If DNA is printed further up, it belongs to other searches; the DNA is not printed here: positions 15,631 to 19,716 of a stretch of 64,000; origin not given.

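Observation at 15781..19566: TRAPPC8 encoded by a single 3.8-kb exon in an otherwise intron-rich neighbourhood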

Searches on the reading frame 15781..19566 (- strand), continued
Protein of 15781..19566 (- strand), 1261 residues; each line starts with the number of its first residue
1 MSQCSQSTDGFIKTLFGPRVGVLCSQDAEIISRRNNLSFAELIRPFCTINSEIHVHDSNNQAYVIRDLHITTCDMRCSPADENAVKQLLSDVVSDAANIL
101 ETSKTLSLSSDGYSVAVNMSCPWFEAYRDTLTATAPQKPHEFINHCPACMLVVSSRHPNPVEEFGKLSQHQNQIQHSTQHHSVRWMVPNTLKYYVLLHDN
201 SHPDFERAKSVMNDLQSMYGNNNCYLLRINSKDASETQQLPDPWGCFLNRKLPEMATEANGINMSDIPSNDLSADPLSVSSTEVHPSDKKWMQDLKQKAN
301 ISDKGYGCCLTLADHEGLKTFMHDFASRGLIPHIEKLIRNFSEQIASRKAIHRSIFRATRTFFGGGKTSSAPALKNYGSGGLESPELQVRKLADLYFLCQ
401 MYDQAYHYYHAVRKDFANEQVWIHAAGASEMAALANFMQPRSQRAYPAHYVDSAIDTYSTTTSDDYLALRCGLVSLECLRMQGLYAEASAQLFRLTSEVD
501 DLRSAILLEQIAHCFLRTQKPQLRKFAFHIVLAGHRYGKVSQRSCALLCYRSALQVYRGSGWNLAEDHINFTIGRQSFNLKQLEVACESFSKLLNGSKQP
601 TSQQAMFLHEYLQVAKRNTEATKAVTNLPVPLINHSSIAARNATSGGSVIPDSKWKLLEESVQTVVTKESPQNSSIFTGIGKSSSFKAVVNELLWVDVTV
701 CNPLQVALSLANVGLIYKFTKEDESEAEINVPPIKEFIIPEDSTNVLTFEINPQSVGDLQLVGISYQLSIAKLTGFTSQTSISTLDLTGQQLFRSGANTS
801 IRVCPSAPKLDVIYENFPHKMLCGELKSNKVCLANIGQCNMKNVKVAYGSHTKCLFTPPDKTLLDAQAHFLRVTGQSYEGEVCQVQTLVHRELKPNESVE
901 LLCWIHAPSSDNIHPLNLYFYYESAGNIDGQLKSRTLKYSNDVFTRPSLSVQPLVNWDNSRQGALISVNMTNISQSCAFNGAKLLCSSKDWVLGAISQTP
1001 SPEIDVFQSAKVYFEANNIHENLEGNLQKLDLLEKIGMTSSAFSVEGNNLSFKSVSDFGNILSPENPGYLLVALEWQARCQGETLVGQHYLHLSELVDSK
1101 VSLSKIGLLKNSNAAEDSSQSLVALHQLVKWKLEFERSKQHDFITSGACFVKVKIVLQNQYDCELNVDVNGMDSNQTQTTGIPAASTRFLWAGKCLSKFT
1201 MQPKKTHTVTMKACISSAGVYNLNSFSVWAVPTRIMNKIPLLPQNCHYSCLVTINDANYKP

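Call 5: find_homologous_proteins(query=window:15781-19566:-, max_evalue=1e-20)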
Query window:15781-19566:- (1261 aa): 454 proteins with E <= 1e-20 among 8000 candidates; the best 120 are listed.
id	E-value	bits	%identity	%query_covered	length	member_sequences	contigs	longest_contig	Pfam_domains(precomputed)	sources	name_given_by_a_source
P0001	0.0e+0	2912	100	100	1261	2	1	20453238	PF24544.2,PF24545.2,PF24542.2,PF12739.13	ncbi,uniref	ncbi:trafficking protein particle complex subunit 8-like [Clavelina lepadiformis]|uniref:trafficking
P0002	0.0e+0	1528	55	100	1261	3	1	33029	PF24544.2,PF24545.2,PF24542.2,PF12739.13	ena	-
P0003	0.0e+0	1519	54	100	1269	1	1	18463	PF24544.2,PF24545.2,PF24542.2,PF12739.13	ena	-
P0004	0.0e+0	1499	55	100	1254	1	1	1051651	PF24544.2,PF24545.2,PF24542.2,PF12739.13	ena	-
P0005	0.0e+0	1466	52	100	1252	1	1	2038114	PF24544.2,PF24545.2,PF24542.2,PF12739.13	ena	-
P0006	0.0e+0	1452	51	100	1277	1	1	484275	PF24544.2,PF24545.2,PF24542.2,PF12739.13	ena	-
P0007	0.0e+0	1409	52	100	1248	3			PF24544.2,PF24545.2,PF24542.2,PF12739.13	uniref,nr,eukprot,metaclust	uniref:trafficking protein particle complex subunit 8-like n=1 Tax=Ciona intestinalis TaxID=7719 Rep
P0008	0.0e+0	1356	50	100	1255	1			PF24544.2,PF24545.2,PF24542.2,PF12739.13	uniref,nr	uniref:Trafficking protein particle complex subunit 8-like n=1 Tax=Phallusia mammillata TaxID=59560 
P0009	0.0e+0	1303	49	100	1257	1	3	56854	PF24544.2,PF24545.2,PF24542.2,PF12739.13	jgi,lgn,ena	-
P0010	2.7e-244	832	38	99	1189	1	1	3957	PF24542.2,PF12739.13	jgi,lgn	-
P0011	1.2e-218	747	34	99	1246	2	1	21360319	PF24544.2,PF24545.2,PF24542.2,PF23643.2,PF12739.13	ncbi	ncbi:trafficking protein particle complex subunit 8-like [Styela clava]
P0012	9.9e-218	744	35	100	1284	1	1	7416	PF24545.2,PF24542.2,PF12739.13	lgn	-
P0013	1.6e-206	707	34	100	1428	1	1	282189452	PF24544.2,PF24545.2,PF24542.2,PF12739.13,PF24546.2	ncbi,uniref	ncbi:trafficking protein particle complex subunit 8 isoform X6 [Carettochelys insculpta]|uniref:traf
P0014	2.4e-206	706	34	100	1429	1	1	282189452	PF24544.2,PF24545.2,PF24542.2,PF12739.13,PF24546.2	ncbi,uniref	ncbi:trafficking protein particle complex subunit 8 isoform X8 [Carettochelys insculpta]|uniref:traf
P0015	3.8e-206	706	38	79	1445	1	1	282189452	PF24544.2,PF24545.2,PF24542.2,PF12739.13,PF24546.2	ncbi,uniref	ncbi:trafficking protein particle complex subunit 8 isoform X4 [Carettochelys insculpta]|uniref:traf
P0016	1.8e-203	697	34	100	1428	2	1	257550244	PF24544.2,PF24545.2,PF24542.2,PF12739.13,PF24546.2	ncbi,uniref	ncbi:trafficking protein particle complex subunit 8 isoform X7 [Pelodiscus sinensis]|uniref:traffick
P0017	5.7e-202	692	33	100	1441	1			PF24544.2,PF24545.2,PF24542.2,PF12739.13,PF24546.2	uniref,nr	uniref:Trafficking protein particle complex subunit 8 isoform X2 n=1 Tax=Geotrypetes seraphini TaxID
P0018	7.5e-202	691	33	100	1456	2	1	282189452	PF24544.2,PF24545.2,PF24542.2,PF12739.13,PF24546.2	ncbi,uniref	ncbi:trafficking protein particle complex subunit 8 isoform X7 [Carettochelys insculpta]|uniref:traf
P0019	7.8e-202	691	34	98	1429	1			PF24544.2,PF24545.2,PF24542.2,PF12739.13,PF24546.2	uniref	uniref:Trafficking protein particle complex subunit 8 n=1 Tax=Callorhinchus milii TaxID=7868 RepID=A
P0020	8.3e-202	691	34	98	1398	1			PF24544.2,PF24545.2,PF24542.2,PF12739.13,PF24546.2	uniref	uniref:Trafficking protein particle complex subunit 8 n=1 Tax=Astyanax mexicanus TaxID=7994 RepID=A0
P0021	1.2e-201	691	33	100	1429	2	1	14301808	PF24544.2,PF24545.2,PF24542.2,PF12739.13,PF24546.2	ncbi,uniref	ncbi:trafficking protein particle complex subunit 8 isoform X7 [Emydura macquarii macquarii]|uniref:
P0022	1.2e-201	691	36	81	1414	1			PF24544.2,PF24545.2,PF24542.2,PF12739.13,PF24546.2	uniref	uniref:Trafficking protein particle complex subunit 8 n=1 Tax=Callorhinchus milii TaxID=7868 RepID=A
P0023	2.2e-201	690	33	100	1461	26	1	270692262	PF24544.2,PF24545.2,PF24542.2,PF12739.13,PF24546.2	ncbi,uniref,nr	ncbi:PREDICTED: trafficking protein particle complex subunit 8 isoform X3 [Crocodylus porosus]|unire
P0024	3.3e-201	689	33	100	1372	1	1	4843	PF24544.2,PF24545.2,PF24542.2,PF12739.13,PF24546.2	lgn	-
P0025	3.5e-201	689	36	79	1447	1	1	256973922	PF24544.2,PF24545.2,PF24542.2,PF12739.13,PF24546.2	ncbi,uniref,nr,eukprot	ncbi:trafficking protein particle complex subunit 8 isoform X7 [Anolis carolinensis]|uniref:traffick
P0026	4.6e-201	689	37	79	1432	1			PF24544.2,PF24545.2,PF24542.2,PF12739.13,PF24546.2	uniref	uniref:Trafficking protein particle complex subunit 8 n=1 Tax=Callorhinchus milii TaxID=7868 RepID=A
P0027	1.4e-200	687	34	98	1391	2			PF24544.2,PF24545.2,PF24542.2,PF12739.13,PF24546.2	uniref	uniref:Trafficking protein particle complex 8 n=1 Tax=Pygocentrus nattereri TaxID=42514 RepID=A0AAR2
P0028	1.5e-200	687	32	98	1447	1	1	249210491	PF24544.2,PF24545.2,PF24542.2,PF12739.13,PF24546.2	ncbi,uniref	ncbi:trafficking protein particle complex subunit 8 isoform X7 [Anolis sagrei]|uniref:trafficking pr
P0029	1.9e-200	687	32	98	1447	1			PF24544.2,PF24545.2,PF24542.2,PF12739.13,PF24546.2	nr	nr:trafficking protein particle complex subunit 8 isoform X7 [Anolis sagrei ordinatus]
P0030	2.0e-200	687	32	98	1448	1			PF24544.2,PF24545.2,PF24542.2,PF12739.13,PF24546.2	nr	nr:trafficking protein particle complex subunit 8 isoform X6 [Anolis sagrei ordinatus]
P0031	2.1e-200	686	37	75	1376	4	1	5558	PF24544.2,PF24545.2,PF24542.2,PF12739.13,PF24546.2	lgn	-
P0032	3.4e-200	686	34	100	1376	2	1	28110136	PF24544.2,PF24545.2,PF24542.2,PF12739.13,PF24546.2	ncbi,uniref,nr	ncbi:trafficking protein particle complex subunit 8 isoform B [Alligator mississippiensis]|uniref:Tr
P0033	2.8e-199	683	33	98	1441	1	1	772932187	PF24544.2,PF24545.2,PF24542.2,PF12739.13,PF24546.2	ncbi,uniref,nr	ncbi:trafficking protein particle complex subunit 8 isoform X2 [Microcaecilia unicolor]|uniref:Traff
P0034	3.3e-199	682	33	100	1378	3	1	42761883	PF24544.2,PF24545.2,PF24542.2,PF12739.13,PF24546.2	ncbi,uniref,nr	ncbi:trafficking protein particle complex subunit 8 isoform X2 [Boleophthalmus pectinirostris]|unire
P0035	3.5e-199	682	37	79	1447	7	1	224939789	PF24544.2,PF24545.2,PF24542.2,PF12739.13,PF24546.2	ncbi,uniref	ncbi:trafficking protein particle complex subunit 8 isoform X3 [Tiliqua scincoides]|uniref:trafficki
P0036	4.7e-199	682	33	100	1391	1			PF24544.2,PF24545.2,PF24542.2,PF12739.13,PF24546.2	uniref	uniref:Trafficking protein particle complex subunit 8 n=1 Tax=Cynoglossus semilaevis TaxID=244447 Re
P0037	6.4e-199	682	36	79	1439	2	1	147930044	PF24544.2,PF24545.2,PF24542.2,PF12739.13,PF24546.2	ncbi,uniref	ncbi:trafficking protein particle complex subunit 8 [Pyxicephalus adspersus]|uniref:trafficking prot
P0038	7.8e-199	681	33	100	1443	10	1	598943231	PF24544.2,PF24545.2,PF24542.2,PF12739.13,PF24546.2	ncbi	ncbi:trafficking protein particle complex subunit 8 isoform X2 [Lithobates pipiens]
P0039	8.3e-199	681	34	98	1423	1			PF24544.2,PF24545.2,PF24542.2,PF12739.13,PF24546.2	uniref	uniref:Trafficking protein particle complex subunit 8 n=1 Tax=Terrapene triunguis TaxID=2587831 RepI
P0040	8.6e-199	681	36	79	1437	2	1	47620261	PF24544.2,PF24545.2,PF24542.2,PF12739.13,PF24546.2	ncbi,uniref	ncbi:trafficking protein particle complex subunit 8 isoform X2 [Hoplias malabaricus]|uniref:traffick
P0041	9.4e-199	681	34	98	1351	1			PF24544.2,PF24545.2,PF24542.2,PF12739.13,PF24546.2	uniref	uniref:Trafficking protein particle complex subunit 8 n=1 Tax=Seriola dumerili TaxID=41447 RepID=A0A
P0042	2.1e-198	680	34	98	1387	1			PF24544.2,PF24545.2,PF24542.2,PF12739.13,PF24546.2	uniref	uniref:Trafficking protein particle complex subunit 8 n=1 Tax=Sander lucioperca TaxID=283035 RepID=A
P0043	2.2e-198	680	34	100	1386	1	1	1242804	PF24544.2,PF24545.2,PF24542.2,PF12739.13,PF24546.2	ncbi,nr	ncbi:Trafficking protein particle complex subunit 8 [Pitangus sulphuratus]|nr:Trafficking protein pa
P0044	2.4e-198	680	37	81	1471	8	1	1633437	PF24544.2,PF24545.2,PF24542.2,PF12739.13,PF24546.2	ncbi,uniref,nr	ncbi:trafficking protein particle complex subunit 8 isoform X1 [Pipra filicauda]|uniref:Trafficking 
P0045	3.0e-198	679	33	98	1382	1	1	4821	PF24544.2,PF24545.2,PF24542.2,PF12739.13,PF24546.2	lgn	-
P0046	4.0e-198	679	34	98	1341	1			PF24544.2,PF24545.2,PF24542.2,PF12739.13,PF24546.2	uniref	uniref:Trafficking protein particle complex subunit 8 n=1 Tax=Dicentrarchus labrax TaxID=13489 RepID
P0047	4.3e-198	679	33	100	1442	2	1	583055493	PF24544.2,PF24545.2,PF24542.2,PF12739.13,PF24546.2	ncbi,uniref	ncbi:trafficking protein particle complex subunit 8 isoform 2-T2 [Anomaloglossus baeobatrachus]|unir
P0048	4.6e-198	679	34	100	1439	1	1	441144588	PF24544.2,PF24545.2,PF24542.2,PF12739.13,PF24546.2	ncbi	ncbi:trafficking protein particle complex subunit 8 [Gastrophryne carolinensis]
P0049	5.6e-198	678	36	81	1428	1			PF24544.2,PF24545.2,PF24542.2,PF12739.13,PF24546.2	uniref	uniref:Trafficking protein particle complex subunit 8 n=1 Tax=Callorhinchus milii TaxID=7868 RepID=A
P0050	6.9e-198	678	33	98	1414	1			PF24544.2,PF24545.2,PF24542.2,PF12739.13,PF24546.2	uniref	uniref:Trafficking protein particle complex subunit 8 n=1 Tax=Sander lucioperca TaxID=283035 RepID=A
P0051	7.4e-198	678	36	79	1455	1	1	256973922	PF24544.2,PF24545.2,PF24542.2,PF12739.13,PF24546.2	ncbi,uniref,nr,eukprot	ncbi:trafficking protein particle complex subunit 8 isoform X5 [Anolis carolinensis]|uniref:traffick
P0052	8.1e-198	678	33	98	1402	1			PF24544.2,PF24545.2,PF24542.2,PF12739.13,PF24546.2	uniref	uniref:Trafficking protein particle complex subunit 8 n=1 Tax=Sander lucioperca TaxID=283035 RepID=A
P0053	9.5e-198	678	36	79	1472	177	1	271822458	PF24544.2,PF24545.2,PF24542.2,PF12739.13,PF24546.2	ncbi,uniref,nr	ncbi:trafficking protein particle complex subunit 8 isoform X4 [Caretta caretta]|uniref:trafficking 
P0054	9.7e-198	678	33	100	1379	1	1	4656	PF24544.2,PF24545.2,PF24542.2,PF12739.13,PF24546.2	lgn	-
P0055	9.7e-198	678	40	63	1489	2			PF24544.2,PF24545.2,PF24542.2,PF12739.13,PF24546.2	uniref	uniref:trafficking protein particle complex subunit 8 isoform X4 n=1 Tax=Pristiophorus japonicus Tax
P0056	9.7e-198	678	36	79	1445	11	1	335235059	PF24544.2,PF24545.2,PF24542.2,PF12739.13,PF24546.2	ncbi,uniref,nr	ncbi:trafficking particle complex subunit 8 isoform X1 [Pelobates cultripes]|uniref:Trafficking part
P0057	1.2e-197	677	33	100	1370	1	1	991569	PF24544.2,PF24545.2,PF24542.2,PF12739.13,PF24546.2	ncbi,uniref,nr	ncbi:trafficking protein particle complex 8 [Willisornis vidua]|uniref:Trafficking protein particle 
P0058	1.3e-197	677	34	98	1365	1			PF24544.2,PF24545.2,PF24542.2,PF12739.13,PF24546.2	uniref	uniref:Trafficking protein particle complex subunit 8 n=1 Tax=Dicentrarchus labrax TaxID=13489 RepID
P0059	1.8e-197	677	33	100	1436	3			PF24544.2,PF24545.2,PF24542.2,PF12739.13,PF24546.2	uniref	uniref:Trafficking protein particle complex subunit 8 n=1 Tax=Leptobrachium leishanense TaxID=445787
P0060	2.0e-197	677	32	98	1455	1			PF24544.2,PF24545.2,PF24542.2,PF12739.13,PF24546.2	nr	nr:trafficking protein particle complex subunit 8 isoform X5 [Anolis sagrei ordinatus]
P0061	2.1e-197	677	36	79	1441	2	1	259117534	PF24544.2,PF24545.2,PF24542.2,PF12739.13,PF24546.2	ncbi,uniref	ncbi:trafficking protein particle complex subunit 8 isoform X2 [Erythrolamprus reginae]|uniref:traff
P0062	2.1e-197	676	33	100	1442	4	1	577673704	PF24544.2,PF24545.2,PF24542.2,PF12739.13,PF24546.2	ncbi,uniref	ncbi:trafficking protein particle complex subunit 8 isoform X3 [Ranitomeya imitator]|uniref:traffick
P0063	3.3e-197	676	33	98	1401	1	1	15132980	PF24544.2,PF24545.2,PF24542.2,PF12739.13,PF24546.2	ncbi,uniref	ncbi:trafficking protein particle complex subunit 8 [Brachionichthys hirsutus]|uniref:trafficking pr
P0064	3.9e-197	676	34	98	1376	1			PF24544.2,PF24545.2,PF24542.2,PF12739.13,PF24546.2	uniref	uniref:Trafficking protein particle complex subunit 8 n=1 Tax=Seriola lalandi dorsalis TaxID=1841481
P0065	4.2e-197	676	33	100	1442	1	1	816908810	PF24544.2,PF24545.2,PF24542.2,PF12739.13,PF24546.2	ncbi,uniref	ncbi:trafficking protein particle complex subunit 8 isoform X2 [Phyllobates terribilis]|uniref:traff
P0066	4.9e-197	675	41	61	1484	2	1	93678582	PF24544.2,PF24545.2,PF24542.2,PF12739.13,PF24546.2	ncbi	ncbi:trafficking protein particle complex subunit 8 isoform X2 [Rhinoraja longicauda]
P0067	6.7e-197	675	33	98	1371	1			PF24544.2,PF24545.2,PF24542.2,PF12739.13,PF24546.2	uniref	uniref:Trafficking protein particle complex 8 n=1 Tax=Echeneis naucrates TaxID=173247 RepID=A0A665TH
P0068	6.7e-197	675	36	79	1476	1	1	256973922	PF24544.2,PF24545.2,PF24542.2,PF12739.13,PF24546.2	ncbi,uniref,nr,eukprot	ncbi:trafficking protein particle complex subunit 8 isoform X3 [Anolis carolinensis]|uniref:Traffick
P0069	7.3e-197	675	36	79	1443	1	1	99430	PF24544.2,PF24545.2,PF24542.2,PF12739.13,PF24546.2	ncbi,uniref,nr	ncbi:trafficking protein particle complex subunit 8 isoform X2 [Python bivittatus]|uniref:Traffickin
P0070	9.8e-197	674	33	100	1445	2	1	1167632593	PF24544.2,PF24545.2,PF24542.2,PF12739.13,PF24546.2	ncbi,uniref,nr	ncbi:trafficking protein particle complex subunit 8 isoform X2 [Bombina bombina]|uniref:trafficking 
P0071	1.0e-196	674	34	98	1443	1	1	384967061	PF24544.2,PF24545.2,PF24542.2,PF12739.13,PF24546.2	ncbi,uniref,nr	ncbi:trafficking protein particle complex subunit 8 isoform X3 [Hyla sarda]|uniref:trafficking prote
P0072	1.1e-196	674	33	98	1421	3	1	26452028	PF24544.2,PF24545.2,PF24542.2,PF12739.13,PF24546.2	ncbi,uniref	ncbi:trafficking protein particle complex subunit 8 isoform X2 [Antennarius striatus]|uniref:traffic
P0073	1.5e-196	674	36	79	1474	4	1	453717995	PF24544.2,PF24545.2,PF24542.2,PF12739.13,PF24546.2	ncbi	ncbi:trafficking protein particle complex subunit 8 isoform 2-T3 [Discoglossus pictus]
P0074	1.7e-196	673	32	98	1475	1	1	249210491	PF24544.2,PF24545.2,PF24542.2,PF12739.13,PF24546.2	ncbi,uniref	ncbi:trafficking protein particle complex subunit 8 isoform X4 [Anolis sagrei]|uniref:trafficking pr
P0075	2.0e-196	673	33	100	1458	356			PF24544.2,PF24545.2,PF24542.2,PF12739.13,PF24546.2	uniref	uniref:Trafficking protein particle complex 8 n=1 Tax=Calidris pygmaea TaxID=425635 RepID=A0A8C3JPL7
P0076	2.2e-196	673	32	98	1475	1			PF24544.2,PF24545.2,PF24542.2,PF12739.13,PF24546.2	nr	nr:trafficking protein particle complex subunit 8 isoform X4 [Anolis sagrei ordinatus]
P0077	2.2e-196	673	32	98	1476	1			PF24544.2,PF24545.2,PF24542.2,PF12739.13,PF24546.2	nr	nr:trafficking protein particle complex subunit 8 isoform X3 [Anolis sagrei ordinatus]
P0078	2.2e-196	673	35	81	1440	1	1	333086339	PF24544.2,PF24545.2,PF24542.2,PF12739.13,PF24546.2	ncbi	ncbi:trafficking protein particle complex subunit 8 [Mantella aurantiaca]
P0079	2.4e-196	673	33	98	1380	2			PF24544.2,PF24545.2,PF24542.2,PF12739.13,PF24546.2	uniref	uniref:Trafficking protein particle complex 8 n=1 Tax=Echeneis naucrates TaxID=173247 RepID=A0A665T8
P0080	3.4e-196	673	33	98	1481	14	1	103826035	PF24544.2,PF24545.2,PF24542.2,PF12739.13,PF24546.2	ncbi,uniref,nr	ncbi:trafficking protein particle complex subunit 8-like isoform X1 [Acipenser oxyrinchus oxyrinchus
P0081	6.7e-196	672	36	79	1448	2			PF24544.2,PF24545.2,PF24542.2,PF12739.13,PF24546.2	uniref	uniref:Trafficking protein particle complex subunit 8 n=1 Tax=Sphenodon punctatus TaxID=8508 RepID=A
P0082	7.8e-196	671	36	79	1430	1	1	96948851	PF24544.2,PF24545.2,PF24542.2,PF12739.13,PF24546.2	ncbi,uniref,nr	ncbi:trafficking protein particle complex subunit 8 isoform X7 [Sphaerodactylus townsendi]|uniref:tr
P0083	8.1e-196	671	32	100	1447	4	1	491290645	PF24544.2,PF24545.2,PF24542.2,PF12739.13,PF24546.2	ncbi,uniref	ncbi:trafficking protein particle complex subunit 8 isoform X3 [Ascaphus truei]|uniref:trafficking p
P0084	8.5e-196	671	36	79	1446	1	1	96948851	PF24544.2,PF24545.2,PF24542.2,PF12739.13,PF24546.2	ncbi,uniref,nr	ncbi:trafficking protein particle complex subunit 8 isoform X5 [Sphaerodactylus townsendi]|uniref:tr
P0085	1.1e-195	671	36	79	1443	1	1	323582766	PF24544.2,PF24545.2,PF24542.2,PF12739.13,PF24546.2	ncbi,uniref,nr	ncbi:trafficking protein particle complex subunit 8 isoform X6 [Rhineura floridana]|uniref:trafficki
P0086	1.2e-195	671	33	98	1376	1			PF24544.2,PF24545.2,PF24542.2,PF12739.13,PF24546.2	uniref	uniref:Trafficking protein particle complex 8 n=1 Tax=Monopterus albus TaxID=43700 RepID=A0A3Q3KGX2_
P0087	1.3e-195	671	33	100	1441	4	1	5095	PF24544.2,PF24545.2,PF24542.2,PF12739.13,PF24546.2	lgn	-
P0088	1.8e-195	670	37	79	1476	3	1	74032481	PF24544.2,PF24545.2,PF24542.2,PF12739.13,PF24546.2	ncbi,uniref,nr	ncbi:hypothetical protein MATL_G00034240 [Megalops atlanticus]|uniref:Trafficking protein particle c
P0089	3.4e-195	669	36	79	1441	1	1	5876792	PF24544.2,PF24545.2,PF24542.2,PF12739.13,PF24546.2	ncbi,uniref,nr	ncbi:trafficking protein particle complex subunit 8 isoform X4 [Crotalus tigris]|uniref:trafficking 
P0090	4.2e-195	669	37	79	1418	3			PF24544.2,PF24545.2,PF24542.2,PF12739.13,PF24546.2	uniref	uniref:Trafficking protein particle complex 8 n=1 Tax=Oncorhynchus tshawytscha TaxID=74940 RepID=A0A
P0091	4.8e-195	669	36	81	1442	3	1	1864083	PF24544.2,PF24545.2,PF24542.2,PF12739.13,PF24546.2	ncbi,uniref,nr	ncbi:PREDICTED: trafficking protein particle complex subunit 8 isoform X2 [Nanorana parkeri]|uniref:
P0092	4.9e-195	669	34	98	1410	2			PF24544.2,PF24545.2,PF24542.2,PF12739.13,PF24546.2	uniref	uniref:Trafficking protein particle complex subunit 8 n=1 Tax=Astyanax mexicanus TaxID=7994 RepID=W5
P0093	7.1e-195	668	35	79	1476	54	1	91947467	PF24544.2,PF24545.2,PF24542.2,PF12739.13,PF24546.2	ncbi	ncbi:trafficking protein particle complex subunit 8 isoform X3 [Podarcis muralis]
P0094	7.5e-195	668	36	79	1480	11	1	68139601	PF24544.2,PF24545.2,PF24542.2,PF12739.13,PF24546.2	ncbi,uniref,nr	ncbi:trafficking protein particle complex subunit 8 isoform X1 [Anguilla anguilla]|uniref:traffickin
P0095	1.1e-194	667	34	94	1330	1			PF24544.2,PF24545.2,PF24542.2,PF12739.13,PF24546.2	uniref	uniref:Trafficking protein particle complex subunit 8 n=1 Tax=Naja naja TaxID=35670 RepID=A0A8C6Y483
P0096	1.2e-194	667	34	98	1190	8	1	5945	PF24545.2,PF24542.2,PF12739.13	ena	-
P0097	1.2e-194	667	36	79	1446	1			PF24544.2,PF24545.2,PF24542.2,PF12739.13,PF24546.2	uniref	uniref:Trafficking protein particle complex subunit 8 n=1 Tax=Oncorhynchus kisutch TaxID=8019 RepID=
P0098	1.4e-194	667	32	100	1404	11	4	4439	PF24544.2,PF24545.2,PF24542.2,PF12739.13,PF24546.2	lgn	-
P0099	1.7e-194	667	40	61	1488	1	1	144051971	PF24544.2,PF24545.2,PF24542.2,PF12739.13,PF24546.2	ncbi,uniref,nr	ncbi:trafficking protein particle complex subunit 8 isoform X2 [Hemiscyllium ocellatum]|uniref:traff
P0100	2.6e-194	666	33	100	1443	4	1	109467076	PF24544.2,PF24545.2,PF24542.2,PF12739.13,PF24546.2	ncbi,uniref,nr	ncbi:hypothetical protein GDO78_012579 [Eleutherodactylus coqui]|uniref:Trafficking protein particle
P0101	2.6e-194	666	36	79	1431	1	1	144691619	PF24544.2,PF24545.2,PF24542.2,PF12739.13,PF24546.2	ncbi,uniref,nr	ncbi:trafficking protein particle complex subunit 8 isoform X7 [Eublepharis macularius]|uniref:Traff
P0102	2.7e-194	666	34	97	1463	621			PF24544.2,PF24545.2,PF24542.2,PF12739.13,PF24546.2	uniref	uniref:Trafficking protein particle complex subunit 8 n=1 Tax=Corvus moneduloides TaxID=1196302 RepI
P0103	3.0e-194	666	33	100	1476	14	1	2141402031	PF24544.2,PF24545.2,PF24542.2,PF12739.13,PF24546.2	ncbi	ncbi:trafficking protein particle complex subunit 8 isoform X1 [Lissotriton helveticus]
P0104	3.1e-194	666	41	61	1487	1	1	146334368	PF24544.2,PF24545.2,PF24542.2,PF12739.13,PF24546.2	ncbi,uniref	ncbi:trafficking protein particle complex subunit 8 isoform X2 [Chiloscyllium punctatum]|uniref:traf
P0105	3.2e-194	666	33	98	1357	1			PF24544.2,PF24545.2,PF24542.2,PF12739.13,PF24546.2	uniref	uniref:Trafficking protein particle complex subunit 8 n=1 Tax=Amphilophus citrinellus TaxID=61819 Re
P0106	3.9e-194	666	35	79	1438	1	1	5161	PF24544.2,PF24545.2,PF24542.2,PF12739.13,PF24546.2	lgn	-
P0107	6.1e-194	665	33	55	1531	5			PF24544.2,PF24545.2,PF24542.2,PF12739.13,PF24546.2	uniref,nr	uniref:Trafficking protein particle complex subunit 8 n=1 Tax=Petromyzon marinus TaxID=7757 RepID=A0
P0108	6.1e-194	665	40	61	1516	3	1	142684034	PF24544.2,PF24545.2,PF24542.2,PF12739.13,PF24546.2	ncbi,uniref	ncbi:trafficking protein particle complex subunit 8 isoform X1 [Heptranchias perlo]|uniref:trafficki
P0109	6.7e-194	665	33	100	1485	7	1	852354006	PF24544.2,PF24545.2,PF24542.2,PF12739.13,PF24546.2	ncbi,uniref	ncbi:trafficking protein particle complex subunit 8 isoform X3 [Pseudophryne corroboree]|uniref:traf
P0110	1.2e-193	664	35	79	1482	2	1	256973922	PF24544.2,PF24545.2,PF24542.2,PF12739.13,PF24546.2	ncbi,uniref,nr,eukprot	ncbi:trafficking protein particle complex subunit 8 isoform X2 [Anolis carolinensis]|uniref:traffick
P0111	1.5e-193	664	33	98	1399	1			PF24544.2,PF24545.2,PF24542.2,PF12739.13,PF24546.2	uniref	uniref:Trafficking protein particle complex subunit 8 n=1 Tax=Acanthochromis polyacanthus TaxID=8096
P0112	1.8e-193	663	33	98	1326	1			PF24544.2,PF24545.2,PF24542.2,PF12739.13,PF24546.2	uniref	uniref:Trafficking protein particle complex subunit 8 n=1 Tax=Maylandia zebra TaxID=106582 RepID=A0A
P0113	1.9e-193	663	33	98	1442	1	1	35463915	PF24544.2,PF24545.2,PF24542.2,PF12739.13,PF24546.2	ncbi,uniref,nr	ncbi:trafficking protein particle complex subunit 8 [Melanotaenia boesemani]|uniref:trafficking prot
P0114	2.4e-193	663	33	98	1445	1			PF24544.2,PF24545.2,PF24542.2,PF12739.13,PF24546.2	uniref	uniref:Trafficking protein particle complex subunit 8 n=1 Tax=Salmo trutta TaxID=8032 RepID=A0A673VY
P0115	2.4e-193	663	32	98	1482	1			PF24544.2,PF24545.2,PF24542.2,PF12739.13,PF24546.2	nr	nr:trafficking protein particle complex subunit 8 isoform X2 [Anolis sagrei ordinatus]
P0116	2.5e-193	663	33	98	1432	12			PF24544.2,PF24545.2,PF24542.2,PF12739.13,PF24546.2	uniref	uniref:Trafficking protein particle complex 8 n=1 Tax=Oryzias latipes TaxID=8090 RepID=A0A3P9KU84_OR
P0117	2.5e-193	663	33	98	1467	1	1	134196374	PF24544.2,PF24545.2,PF24542.2,PF12739.13,PF24546.2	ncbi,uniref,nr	ncbi:hypothetical protein SKAU_G00074220 [Synaphobranchus kaupii]|uniref:Trafficking protein particl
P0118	2.6e-193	663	32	98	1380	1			PF24544.2,PF24545.2,PF24542.2,PF12739.13,PF24546.2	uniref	uniref:Trafficking protein particle complex 8 n=1 Tax=Astatotilapia calliptera TaxID=8154 RepID=A0AA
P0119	2.7e-193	663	33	98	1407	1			PF24544.2,PF24545.2,PF24542.2,PF12739.13,PF24546.2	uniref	uniref:Trafficking protein particle complex subunit 8 n=1 Tax=Sinocyclocheilus grahami TaxID=75366 R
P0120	2.9e-193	663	36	79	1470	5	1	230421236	PF24544.2,PF24545.2,PF24542.2,PF12739.13,PF24546.2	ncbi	ncbi:trafficking protein particle complex subunit 8 isoform 2-T2 [Pelodytes ibericus]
